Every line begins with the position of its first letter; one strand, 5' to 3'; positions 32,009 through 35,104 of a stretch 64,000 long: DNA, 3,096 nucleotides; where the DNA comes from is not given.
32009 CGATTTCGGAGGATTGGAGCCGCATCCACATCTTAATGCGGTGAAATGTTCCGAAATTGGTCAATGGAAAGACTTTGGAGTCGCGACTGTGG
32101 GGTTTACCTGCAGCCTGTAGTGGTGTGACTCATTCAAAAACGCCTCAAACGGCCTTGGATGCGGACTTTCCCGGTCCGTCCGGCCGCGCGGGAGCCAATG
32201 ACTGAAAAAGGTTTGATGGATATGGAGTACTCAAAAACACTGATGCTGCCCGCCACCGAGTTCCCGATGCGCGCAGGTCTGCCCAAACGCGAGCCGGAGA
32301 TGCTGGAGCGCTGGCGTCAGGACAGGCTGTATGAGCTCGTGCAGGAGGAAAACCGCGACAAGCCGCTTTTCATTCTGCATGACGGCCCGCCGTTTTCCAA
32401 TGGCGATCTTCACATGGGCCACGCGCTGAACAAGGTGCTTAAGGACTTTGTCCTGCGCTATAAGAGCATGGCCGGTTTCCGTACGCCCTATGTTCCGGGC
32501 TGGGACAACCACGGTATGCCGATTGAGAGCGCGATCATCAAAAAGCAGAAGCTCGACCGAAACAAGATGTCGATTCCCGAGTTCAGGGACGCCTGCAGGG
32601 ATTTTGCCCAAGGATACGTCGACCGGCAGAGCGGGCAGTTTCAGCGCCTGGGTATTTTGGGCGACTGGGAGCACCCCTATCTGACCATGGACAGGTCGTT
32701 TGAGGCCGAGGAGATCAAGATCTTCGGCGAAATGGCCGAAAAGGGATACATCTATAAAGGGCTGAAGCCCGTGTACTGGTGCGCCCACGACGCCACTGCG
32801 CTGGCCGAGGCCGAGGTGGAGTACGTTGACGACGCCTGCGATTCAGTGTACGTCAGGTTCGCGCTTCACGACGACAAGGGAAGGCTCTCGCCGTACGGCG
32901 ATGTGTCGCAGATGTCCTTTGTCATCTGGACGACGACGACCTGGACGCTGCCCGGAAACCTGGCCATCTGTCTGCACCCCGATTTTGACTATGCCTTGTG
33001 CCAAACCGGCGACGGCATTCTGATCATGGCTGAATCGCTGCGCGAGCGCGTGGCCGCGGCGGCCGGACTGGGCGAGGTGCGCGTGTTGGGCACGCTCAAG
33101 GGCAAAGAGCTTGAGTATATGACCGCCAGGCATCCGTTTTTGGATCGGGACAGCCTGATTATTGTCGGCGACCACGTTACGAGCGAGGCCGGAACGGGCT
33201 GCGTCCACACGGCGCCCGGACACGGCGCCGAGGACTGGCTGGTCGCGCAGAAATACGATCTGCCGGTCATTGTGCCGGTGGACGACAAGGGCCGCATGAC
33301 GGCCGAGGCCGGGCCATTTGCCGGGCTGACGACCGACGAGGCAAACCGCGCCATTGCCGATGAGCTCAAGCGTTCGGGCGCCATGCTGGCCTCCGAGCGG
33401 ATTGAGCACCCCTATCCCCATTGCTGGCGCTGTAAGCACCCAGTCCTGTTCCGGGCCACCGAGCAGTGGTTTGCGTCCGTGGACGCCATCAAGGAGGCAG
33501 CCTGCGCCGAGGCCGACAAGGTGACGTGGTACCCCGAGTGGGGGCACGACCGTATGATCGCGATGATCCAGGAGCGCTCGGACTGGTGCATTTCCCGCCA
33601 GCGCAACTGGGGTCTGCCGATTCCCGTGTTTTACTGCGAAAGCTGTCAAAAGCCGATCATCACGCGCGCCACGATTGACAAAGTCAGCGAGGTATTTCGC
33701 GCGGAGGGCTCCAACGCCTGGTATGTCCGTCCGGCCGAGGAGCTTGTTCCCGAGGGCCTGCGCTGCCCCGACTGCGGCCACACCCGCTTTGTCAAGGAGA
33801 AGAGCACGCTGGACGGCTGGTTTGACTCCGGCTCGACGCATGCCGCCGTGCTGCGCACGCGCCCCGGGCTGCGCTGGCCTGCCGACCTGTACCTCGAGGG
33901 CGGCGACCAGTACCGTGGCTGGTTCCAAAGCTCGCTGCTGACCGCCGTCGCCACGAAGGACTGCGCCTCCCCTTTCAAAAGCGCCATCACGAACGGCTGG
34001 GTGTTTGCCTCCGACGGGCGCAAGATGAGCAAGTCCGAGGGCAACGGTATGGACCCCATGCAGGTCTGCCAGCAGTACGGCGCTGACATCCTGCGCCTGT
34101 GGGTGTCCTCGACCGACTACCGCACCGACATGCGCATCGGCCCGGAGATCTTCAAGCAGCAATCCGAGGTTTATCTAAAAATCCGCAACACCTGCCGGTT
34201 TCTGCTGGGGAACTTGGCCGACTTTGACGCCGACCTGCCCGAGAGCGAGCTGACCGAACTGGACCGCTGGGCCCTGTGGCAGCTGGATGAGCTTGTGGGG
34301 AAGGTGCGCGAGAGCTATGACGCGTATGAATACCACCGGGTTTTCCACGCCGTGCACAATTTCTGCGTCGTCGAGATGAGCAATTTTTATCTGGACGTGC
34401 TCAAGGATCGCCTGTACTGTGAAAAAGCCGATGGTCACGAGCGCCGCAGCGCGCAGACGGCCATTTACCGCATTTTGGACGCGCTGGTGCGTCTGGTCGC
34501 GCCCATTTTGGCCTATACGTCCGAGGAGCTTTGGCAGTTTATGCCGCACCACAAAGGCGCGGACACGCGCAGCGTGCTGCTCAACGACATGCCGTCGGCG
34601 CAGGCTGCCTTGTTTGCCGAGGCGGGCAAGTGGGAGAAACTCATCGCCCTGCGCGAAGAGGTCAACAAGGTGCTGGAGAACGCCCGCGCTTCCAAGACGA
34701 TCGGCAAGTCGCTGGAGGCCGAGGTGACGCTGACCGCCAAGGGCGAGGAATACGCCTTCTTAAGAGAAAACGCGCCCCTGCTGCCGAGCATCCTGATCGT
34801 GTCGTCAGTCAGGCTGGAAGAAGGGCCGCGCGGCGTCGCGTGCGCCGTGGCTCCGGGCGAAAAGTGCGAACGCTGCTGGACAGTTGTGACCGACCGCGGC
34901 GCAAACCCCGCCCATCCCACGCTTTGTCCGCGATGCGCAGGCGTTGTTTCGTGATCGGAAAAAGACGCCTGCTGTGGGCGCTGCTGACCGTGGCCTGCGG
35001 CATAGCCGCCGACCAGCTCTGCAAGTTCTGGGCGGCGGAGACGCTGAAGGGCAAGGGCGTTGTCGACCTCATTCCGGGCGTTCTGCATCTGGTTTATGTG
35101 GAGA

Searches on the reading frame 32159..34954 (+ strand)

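Call 83: search_protein_families(library=pfam, proteins=[window:32159-34954:+], max_evalue=0.0001)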
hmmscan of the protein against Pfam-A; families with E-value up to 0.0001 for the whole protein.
window:32159-34954:+ (931 aa): 6 families
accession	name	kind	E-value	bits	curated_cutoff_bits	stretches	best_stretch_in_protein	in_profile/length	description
PF00133.28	tRNA-synt_1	-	8.8e-132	440.2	22.7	1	48-660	2-413/414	tRNA synthetases class I (I, L, M and V)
PF08264.19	Anticodon_1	-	5.7e-35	120.8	25.1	1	702-857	1-147/148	Anticodon-binding domain of tRNA ligase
PF09334.17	tRNA-synt_1g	-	1.2e-22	80.6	20.1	1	78-222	8-137/391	tRNA synthetases class I (M)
PF06827.20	zf-FPG_IleRS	-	4.4e-09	36.4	21.3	1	900-927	1-28/30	Zinc finger found in FPG and IleRS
PF13603.12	tRNA-synt_1_2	-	5.6e-07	29.7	25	1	321-378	87-144/185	Leucyl-tRNA synthetase, editing domain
PF01406.26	tRNA-synt_1e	-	2.6e-06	27.5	27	0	608-659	240-290/301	tRNA synthetases class I (C) catalytic domain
